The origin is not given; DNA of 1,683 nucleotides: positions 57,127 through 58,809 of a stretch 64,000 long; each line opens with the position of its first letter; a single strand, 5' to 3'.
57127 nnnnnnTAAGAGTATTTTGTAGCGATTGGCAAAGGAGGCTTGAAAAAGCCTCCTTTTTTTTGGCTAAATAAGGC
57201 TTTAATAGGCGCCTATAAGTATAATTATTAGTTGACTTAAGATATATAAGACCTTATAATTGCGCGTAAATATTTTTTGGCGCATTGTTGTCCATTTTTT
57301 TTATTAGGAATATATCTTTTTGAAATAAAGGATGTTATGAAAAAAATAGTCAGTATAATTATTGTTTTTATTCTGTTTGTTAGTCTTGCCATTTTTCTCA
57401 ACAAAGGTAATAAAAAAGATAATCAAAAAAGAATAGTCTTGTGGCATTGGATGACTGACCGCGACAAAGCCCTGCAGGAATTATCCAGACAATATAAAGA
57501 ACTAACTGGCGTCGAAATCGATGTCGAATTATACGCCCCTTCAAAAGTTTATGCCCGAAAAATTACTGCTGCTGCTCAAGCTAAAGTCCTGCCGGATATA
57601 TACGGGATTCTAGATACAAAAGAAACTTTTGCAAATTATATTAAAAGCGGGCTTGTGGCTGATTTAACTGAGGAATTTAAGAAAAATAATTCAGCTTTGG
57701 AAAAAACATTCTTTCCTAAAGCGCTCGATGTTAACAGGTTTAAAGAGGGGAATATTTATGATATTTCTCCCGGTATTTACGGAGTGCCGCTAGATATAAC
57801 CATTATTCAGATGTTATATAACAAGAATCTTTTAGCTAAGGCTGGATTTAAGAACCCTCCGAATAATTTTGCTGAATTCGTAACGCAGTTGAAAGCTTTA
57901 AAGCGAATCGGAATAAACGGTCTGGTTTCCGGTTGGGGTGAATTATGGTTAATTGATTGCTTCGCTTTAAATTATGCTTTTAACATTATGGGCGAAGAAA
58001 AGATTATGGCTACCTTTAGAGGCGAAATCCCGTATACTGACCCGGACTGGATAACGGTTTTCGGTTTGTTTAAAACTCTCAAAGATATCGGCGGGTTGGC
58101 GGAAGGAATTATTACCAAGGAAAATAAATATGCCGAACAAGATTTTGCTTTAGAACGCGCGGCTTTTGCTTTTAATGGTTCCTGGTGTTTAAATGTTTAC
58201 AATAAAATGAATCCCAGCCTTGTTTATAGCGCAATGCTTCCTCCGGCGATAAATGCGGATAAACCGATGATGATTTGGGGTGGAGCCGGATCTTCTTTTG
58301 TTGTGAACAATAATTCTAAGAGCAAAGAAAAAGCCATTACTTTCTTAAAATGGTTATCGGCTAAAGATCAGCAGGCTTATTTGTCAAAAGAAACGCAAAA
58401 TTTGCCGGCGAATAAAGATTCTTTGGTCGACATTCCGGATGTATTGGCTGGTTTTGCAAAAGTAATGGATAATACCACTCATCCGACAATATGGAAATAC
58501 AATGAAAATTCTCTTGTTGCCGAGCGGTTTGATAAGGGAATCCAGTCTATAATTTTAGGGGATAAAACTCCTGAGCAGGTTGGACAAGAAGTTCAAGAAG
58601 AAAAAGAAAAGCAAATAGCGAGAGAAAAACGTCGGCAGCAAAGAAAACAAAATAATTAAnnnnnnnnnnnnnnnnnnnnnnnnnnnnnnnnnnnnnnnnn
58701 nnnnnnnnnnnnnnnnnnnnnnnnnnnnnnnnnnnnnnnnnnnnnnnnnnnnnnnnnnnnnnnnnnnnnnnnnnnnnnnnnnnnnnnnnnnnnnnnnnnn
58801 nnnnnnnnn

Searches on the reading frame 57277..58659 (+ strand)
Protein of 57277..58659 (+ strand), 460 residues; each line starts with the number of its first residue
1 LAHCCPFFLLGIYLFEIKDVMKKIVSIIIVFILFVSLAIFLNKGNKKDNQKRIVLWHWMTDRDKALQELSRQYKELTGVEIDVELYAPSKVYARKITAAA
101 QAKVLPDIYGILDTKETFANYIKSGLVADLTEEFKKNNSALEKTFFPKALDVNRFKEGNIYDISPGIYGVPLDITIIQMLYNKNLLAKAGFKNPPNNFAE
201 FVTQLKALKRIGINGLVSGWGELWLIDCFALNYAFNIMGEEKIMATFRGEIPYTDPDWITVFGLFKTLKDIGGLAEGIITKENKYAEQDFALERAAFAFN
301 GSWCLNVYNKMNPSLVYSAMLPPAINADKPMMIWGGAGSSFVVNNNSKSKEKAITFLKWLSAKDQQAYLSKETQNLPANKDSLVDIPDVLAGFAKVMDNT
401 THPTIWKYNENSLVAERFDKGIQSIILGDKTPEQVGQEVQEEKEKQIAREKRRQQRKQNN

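Call 20: search_protein_families(library=pfam, proteins=[window:57277-58659:+], max_evalue=0.001)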
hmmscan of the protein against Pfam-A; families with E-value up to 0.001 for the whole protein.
window:57277-58659:+ (460 aa): 2 families
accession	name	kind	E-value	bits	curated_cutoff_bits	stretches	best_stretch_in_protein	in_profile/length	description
PF13416.11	SBP_bac_8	-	6.5e-30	105.3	27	1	70-383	3-266/279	Bacterial extracellular solute-binding protein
PF01547.30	SBP_bac_1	-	3.9e-23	83.3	26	1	59-367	4-307/307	Bacterial extracellular solute-binding protein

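Call 54: search_solved_structures(query=window:57277-58659:+, max_evalue=0.00001)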
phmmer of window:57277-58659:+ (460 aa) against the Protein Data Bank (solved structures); distinct sequences matched with E-value up to 0.00001: 20.
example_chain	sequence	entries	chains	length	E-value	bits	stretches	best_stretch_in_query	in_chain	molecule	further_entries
9xor_A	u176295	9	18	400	2e-19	73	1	167-442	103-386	maltose-binding protein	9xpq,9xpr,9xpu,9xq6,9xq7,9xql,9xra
7ehp_A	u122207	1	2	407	3.8e-16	62.3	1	66-446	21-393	chitin oligosaccahride binding protein NagB1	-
7eho_A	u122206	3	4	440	1.1e-13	54.1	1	108-445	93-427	Chitin oligosaccharide binding protein NagB2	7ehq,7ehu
5ysb_A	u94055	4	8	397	4.1e-13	52.3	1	48-204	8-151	Lin1841 protein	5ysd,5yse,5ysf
3zkk_A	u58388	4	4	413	1.4e-12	50.4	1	47-444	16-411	XOS BINDING PROTEIN | PUTATIVE SUGAR TRANSPORTER SOLUTE-BINDING PROTEIN | SUGAR TRANSPORTER SOLUTE-BINDING PROTEIN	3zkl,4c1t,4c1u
6rjy_A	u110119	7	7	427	2.5e-10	43.1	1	65-448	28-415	Arabino-oligosaccharids-binding protein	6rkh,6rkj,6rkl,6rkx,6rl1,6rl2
2gha_A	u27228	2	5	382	2.7e-10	42.9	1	54-394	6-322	maltose ABC transporter, periplasmic maltose-binding protein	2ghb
6dtu_A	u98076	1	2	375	2.7e-10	42.9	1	54-394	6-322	maltose-binding protein MalE1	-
4zza_A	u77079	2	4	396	1.1e-09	40.9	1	166-369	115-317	Sugar binding protein of ABC transporter system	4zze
4zs9_A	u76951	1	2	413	1.3e-09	40.8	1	166-369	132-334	Sugar binding protein of ABC transporter system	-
9xf5_A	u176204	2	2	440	3.3e-09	39.4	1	167-440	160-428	ABC transporter substrate-binding protein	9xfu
4g68_B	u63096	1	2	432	4.3e-09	39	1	47-388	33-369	ABC transporter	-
4g68_A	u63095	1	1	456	5e-09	38.8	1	47-388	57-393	ABC transporter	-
2b3b_A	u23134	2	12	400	7.5e-09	38.2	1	55-368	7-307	glucose-binding protein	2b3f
5ci5_A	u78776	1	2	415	1.1e-08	37.6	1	50-437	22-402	Extracellular solute-binding protein family 1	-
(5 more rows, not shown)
